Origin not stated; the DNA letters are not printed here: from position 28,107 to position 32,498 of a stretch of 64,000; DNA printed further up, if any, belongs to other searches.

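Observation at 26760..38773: Operon-like array of a GH108 muramidase, two giant modular secreted proteins and a DUF1566 protein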

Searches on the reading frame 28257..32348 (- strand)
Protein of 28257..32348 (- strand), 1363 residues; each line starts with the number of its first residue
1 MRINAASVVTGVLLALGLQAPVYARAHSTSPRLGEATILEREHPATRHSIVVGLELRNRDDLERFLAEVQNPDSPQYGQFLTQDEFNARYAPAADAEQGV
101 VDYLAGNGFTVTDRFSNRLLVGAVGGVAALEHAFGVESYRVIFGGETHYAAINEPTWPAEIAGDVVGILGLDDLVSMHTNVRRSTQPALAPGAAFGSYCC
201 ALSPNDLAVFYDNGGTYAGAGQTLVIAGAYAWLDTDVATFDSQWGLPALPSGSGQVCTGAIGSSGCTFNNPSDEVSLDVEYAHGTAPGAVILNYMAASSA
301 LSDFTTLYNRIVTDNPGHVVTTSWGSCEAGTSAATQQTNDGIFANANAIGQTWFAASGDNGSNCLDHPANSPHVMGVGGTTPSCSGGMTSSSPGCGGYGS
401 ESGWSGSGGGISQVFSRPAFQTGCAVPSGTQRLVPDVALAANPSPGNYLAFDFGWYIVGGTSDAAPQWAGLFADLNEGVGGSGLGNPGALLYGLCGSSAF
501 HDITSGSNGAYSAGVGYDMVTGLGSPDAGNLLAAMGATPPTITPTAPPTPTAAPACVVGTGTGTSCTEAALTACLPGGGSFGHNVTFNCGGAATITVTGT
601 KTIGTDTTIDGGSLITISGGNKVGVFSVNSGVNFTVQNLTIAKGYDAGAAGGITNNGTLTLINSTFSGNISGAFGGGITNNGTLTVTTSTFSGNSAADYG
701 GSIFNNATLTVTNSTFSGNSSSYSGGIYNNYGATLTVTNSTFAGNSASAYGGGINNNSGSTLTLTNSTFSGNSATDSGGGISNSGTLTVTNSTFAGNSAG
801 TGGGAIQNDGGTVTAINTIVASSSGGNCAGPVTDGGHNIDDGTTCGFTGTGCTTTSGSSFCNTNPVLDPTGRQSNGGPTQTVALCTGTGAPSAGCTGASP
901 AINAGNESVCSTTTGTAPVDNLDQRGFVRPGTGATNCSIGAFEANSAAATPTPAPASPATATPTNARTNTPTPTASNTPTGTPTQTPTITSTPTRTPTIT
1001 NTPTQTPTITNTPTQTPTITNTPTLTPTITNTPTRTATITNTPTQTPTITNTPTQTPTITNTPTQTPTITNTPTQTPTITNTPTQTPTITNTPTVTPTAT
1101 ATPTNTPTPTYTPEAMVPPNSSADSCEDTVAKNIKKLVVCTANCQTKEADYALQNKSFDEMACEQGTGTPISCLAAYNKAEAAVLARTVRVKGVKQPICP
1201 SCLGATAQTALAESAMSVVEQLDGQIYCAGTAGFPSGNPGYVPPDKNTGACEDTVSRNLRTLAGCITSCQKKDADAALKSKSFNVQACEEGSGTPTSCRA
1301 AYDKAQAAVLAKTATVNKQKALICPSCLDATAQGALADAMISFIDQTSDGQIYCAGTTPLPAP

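Call 3: search_protein_families(library=pfam, proteins=[window:28257-32348:-], max_evalue=0.01)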
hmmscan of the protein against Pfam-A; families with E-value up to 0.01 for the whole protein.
window:28257-32348:- (1363 aa): 2 families
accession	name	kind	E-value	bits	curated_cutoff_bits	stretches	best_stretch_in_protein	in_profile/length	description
PF09286.16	Pro-kuma_activ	-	1.9e-23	83.7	23.5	1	43-173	10-142/143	Pro-kumamolisin, activation domain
PF02095.21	Extensin_1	-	2.1e-07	31.3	105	1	983-1119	10-140/171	Extensin-like protein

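Call 4: search_protein_families(library=ncbifam, proteins=[window:28257-32348:-], max_evalue=0.01)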
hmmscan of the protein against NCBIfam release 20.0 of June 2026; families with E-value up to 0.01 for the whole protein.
window:28257-32348:- (1363 aa): 1 family
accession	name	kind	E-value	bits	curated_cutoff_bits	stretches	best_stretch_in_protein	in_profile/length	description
NF041518.1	choice_anch_Q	domain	1.3e-06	28.6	25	1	873-944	8-57/58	choice-of-anchor Q domain-containing protein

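Call 82: find_encoding_contigs(protein=window:28257-32348:-, flank=10000, max_places=5)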
Protein window:28257-32348:- (1363 aa): 7 contigs read that carry it; 2 places shown.
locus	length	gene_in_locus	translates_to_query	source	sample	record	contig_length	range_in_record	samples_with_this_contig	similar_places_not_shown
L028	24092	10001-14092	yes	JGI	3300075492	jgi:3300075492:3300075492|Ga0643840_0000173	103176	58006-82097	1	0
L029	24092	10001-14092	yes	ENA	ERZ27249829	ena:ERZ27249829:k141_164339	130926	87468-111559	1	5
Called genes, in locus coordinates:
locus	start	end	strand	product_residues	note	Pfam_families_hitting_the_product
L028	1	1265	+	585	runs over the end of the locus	-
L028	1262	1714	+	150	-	-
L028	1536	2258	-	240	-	-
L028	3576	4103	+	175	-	PF05838:Glyco_hydro_108, PF09374:PG_binding_3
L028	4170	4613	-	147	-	-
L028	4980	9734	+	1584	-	-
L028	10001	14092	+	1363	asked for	PF09286:Pro-kuma_activ, PF02095:Extensin_1 (weak)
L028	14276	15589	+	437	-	PF07603:Lcl_C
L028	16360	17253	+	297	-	PF00106:adh_short, PF08659:KR, PF13561:adh_short_C2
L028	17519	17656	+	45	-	PF07508:Recombinase (weak)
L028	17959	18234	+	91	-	-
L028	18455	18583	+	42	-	-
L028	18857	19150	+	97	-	PF28216:DVU0150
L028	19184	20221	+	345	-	PF01925:TauE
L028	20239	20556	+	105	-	-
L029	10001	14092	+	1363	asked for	PF09286:Pro-kuma_activ, PF02095:Extensin_1 (weak)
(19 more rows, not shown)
